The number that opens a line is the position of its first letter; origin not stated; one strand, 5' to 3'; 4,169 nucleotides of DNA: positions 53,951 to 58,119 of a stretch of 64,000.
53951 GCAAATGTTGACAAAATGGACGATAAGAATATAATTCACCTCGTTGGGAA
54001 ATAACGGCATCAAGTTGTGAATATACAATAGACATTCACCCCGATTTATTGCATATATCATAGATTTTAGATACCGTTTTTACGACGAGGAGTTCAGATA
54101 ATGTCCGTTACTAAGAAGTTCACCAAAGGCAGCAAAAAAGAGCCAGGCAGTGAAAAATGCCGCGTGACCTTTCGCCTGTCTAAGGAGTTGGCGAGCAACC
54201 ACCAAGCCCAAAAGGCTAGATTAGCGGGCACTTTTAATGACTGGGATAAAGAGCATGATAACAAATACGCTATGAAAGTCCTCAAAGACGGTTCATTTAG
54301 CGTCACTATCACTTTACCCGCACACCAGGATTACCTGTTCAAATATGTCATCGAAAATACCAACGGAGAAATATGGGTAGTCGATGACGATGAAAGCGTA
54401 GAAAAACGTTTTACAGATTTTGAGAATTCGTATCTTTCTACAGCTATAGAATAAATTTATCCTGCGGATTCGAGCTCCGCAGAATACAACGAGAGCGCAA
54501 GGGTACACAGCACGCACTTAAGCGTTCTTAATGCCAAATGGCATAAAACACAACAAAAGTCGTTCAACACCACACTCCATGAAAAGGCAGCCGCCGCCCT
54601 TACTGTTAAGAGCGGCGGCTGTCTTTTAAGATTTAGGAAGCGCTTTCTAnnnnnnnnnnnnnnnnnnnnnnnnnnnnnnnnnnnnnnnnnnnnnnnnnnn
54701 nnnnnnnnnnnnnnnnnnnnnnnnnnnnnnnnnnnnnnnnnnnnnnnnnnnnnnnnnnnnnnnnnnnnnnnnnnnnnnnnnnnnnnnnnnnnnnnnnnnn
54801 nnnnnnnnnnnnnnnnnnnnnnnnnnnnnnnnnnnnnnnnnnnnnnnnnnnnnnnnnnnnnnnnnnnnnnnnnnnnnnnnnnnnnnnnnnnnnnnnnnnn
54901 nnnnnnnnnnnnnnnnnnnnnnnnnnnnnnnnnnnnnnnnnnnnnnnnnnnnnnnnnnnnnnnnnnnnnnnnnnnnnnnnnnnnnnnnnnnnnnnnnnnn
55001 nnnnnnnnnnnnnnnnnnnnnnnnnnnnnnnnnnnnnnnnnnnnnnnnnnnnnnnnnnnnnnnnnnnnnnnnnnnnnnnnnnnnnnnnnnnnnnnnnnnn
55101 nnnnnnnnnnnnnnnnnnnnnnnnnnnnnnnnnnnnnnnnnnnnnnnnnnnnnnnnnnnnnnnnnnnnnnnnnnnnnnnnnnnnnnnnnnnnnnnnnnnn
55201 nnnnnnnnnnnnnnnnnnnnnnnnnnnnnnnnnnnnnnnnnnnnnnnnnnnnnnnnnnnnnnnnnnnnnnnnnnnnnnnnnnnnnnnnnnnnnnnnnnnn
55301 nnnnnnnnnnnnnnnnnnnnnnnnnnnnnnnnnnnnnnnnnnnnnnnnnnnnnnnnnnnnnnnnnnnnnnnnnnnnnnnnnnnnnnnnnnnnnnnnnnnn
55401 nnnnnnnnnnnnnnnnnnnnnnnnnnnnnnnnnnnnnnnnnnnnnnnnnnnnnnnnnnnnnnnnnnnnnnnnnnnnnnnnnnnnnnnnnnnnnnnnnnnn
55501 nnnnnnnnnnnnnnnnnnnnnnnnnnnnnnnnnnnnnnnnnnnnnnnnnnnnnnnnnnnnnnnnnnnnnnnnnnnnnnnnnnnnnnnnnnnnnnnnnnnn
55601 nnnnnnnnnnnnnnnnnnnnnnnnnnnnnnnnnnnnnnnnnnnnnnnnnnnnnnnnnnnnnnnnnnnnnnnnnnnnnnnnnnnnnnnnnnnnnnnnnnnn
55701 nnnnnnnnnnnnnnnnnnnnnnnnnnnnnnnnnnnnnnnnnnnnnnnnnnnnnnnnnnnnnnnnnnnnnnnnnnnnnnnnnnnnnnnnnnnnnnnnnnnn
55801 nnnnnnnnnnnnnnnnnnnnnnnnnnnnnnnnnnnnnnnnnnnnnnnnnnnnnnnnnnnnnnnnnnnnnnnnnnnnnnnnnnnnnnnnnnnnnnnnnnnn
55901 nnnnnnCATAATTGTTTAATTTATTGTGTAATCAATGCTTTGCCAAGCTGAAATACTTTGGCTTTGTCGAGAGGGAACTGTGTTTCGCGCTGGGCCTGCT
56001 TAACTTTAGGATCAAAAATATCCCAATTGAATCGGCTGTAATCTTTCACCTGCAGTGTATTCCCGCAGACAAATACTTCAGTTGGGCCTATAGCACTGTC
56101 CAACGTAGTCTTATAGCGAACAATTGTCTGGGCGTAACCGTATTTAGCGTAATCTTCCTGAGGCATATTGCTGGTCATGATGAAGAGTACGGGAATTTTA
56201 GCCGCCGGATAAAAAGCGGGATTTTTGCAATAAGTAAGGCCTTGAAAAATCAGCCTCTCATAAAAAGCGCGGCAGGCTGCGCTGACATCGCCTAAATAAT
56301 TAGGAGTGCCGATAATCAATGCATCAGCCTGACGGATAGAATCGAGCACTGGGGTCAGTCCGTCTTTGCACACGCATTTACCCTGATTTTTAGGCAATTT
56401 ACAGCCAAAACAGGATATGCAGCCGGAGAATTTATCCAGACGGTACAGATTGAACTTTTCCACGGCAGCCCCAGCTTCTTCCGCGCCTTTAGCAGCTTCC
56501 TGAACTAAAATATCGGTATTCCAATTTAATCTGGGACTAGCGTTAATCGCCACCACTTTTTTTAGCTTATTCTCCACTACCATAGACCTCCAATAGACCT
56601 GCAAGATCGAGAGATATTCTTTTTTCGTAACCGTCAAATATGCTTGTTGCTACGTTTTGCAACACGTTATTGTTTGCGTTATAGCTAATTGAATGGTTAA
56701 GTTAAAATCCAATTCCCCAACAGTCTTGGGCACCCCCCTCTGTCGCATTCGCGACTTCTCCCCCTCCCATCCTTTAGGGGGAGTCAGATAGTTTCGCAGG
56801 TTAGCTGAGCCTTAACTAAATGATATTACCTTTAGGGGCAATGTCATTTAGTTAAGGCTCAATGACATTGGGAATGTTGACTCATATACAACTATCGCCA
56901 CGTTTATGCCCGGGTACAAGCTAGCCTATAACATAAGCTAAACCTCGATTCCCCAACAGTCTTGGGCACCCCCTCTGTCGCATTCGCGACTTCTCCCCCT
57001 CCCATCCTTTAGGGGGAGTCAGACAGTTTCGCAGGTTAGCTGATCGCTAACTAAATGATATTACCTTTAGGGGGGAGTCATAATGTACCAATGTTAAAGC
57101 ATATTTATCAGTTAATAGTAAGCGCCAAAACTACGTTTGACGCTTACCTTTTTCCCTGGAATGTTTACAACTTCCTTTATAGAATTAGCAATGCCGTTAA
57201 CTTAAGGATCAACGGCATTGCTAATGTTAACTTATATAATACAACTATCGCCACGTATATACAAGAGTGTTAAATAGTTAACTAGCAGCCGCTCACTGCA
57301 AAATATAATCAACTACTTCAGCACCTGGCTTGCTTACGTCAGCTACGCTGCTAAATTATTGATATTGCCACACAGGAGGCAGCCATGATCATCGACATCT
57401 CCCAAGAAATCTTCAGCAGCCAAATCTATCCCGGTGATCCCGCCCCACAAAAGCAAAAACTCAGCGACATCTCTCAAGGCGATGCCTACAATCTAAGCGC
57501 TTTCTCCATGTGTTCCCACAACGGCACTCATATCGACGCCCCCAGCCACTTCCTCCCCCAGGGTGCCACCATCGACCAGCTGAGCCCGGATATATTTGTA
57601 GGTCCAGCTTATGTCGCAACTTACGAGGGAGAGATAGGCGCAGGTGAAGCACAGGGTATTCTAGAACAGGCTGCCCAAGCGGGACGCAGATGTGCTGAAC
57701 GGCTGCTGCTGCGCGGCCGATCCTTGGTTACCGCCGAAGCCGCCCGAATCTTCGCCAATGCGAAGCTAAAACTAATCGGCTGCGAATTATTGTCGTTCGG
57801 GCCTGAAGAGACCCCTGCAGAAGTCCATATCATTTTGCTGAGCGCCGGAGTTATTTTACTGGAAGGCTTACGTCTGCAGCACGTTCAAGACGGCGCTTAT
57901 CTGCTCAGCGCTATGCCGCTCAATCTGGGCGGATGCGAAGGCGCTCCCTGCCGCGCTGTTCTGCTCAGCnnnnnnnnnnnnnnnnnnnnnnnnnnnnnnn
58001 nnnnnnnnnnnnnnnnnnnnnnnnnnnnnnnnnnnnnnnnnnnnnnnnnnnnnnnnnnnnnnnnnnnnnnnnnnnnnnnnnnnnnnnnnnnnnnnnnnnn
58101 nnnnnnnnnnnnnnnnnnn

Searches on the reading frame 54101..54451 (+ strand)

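Call 84: search_protein_families(library=pfam, proteins=[window:54101-54451:+], max_evalue=0.0001)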
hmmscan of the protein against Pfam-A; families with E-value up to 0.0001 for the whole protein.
window:54101-54451:+ (117 aa): 2 families
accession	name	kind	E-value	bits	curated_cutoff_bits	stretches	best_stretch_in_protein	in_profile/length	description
PF16561.11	AMPK1_CBM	-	5.9e-05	23.6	26.8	1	33-112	8-77/85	Glycogen recognition site of AMP-activated protein kinase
PF02922.24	CBM_48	-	7e-05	23.5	22.4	0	34-94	20-79/83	Carbohydrate-binding module 48 (Isoamylase N-terminal domain)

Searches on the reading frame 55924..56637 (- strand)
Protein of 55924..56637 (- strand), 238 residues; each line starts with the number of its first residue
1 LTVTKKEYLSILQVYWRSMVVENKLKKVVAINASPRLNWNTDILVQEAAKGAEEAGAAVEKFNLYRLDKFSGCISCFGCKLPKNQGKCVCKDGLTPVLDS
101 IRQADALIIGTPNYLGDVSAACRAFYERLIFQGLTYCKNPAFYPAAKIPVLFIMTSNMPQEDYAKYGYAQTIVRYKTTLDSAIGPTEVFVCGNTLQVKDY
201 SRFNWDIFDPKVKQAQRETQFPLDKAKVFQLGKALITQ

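Call 84: search_protein_families(library=pfam, proteins=[window:55924-56637:-], max_evalue=0.0001)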
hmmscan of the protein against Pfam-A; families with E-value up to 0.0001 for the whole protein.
window:55924-56637:- (238 aa): 2 families
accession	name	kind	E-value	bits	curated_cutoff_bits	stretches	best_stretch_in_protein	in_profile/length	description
PF03358.20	FMN_red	-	6.1e-16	58.8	24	1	27-137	2-99/152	NADPH-dependent FMN reductase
PF02525.22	Flavodoxin_2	-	3e-11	43.8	27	1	26-171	1-150/198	Flavodoxin-like fold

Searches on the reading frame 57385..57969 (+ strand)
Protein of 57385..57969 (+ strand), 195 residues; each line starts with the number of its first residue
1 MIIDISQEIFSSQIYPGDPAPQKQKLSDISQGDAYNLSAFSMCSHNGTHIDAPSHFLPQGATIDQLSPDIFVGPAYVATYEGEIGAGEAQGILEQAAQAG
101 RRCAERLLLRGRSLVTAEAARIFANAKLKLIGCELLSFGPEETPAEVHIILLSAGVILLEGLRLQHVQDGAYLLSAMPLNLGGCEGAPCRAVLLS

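Call 84: search_protein_families(library=pfam, proteins=[window:57385-57969:+], max_evalue=0.0001)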
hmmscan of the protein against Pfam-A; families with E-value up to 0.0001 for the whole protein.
window:57385-57969:+ (195 aa): 1 family
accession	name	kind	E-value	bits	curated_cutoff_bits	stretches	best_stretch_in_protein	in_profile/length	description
PF04199.19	Cyclase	-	2.2e-14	54.3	23.1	1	3-138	1-140/142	Putative cyclase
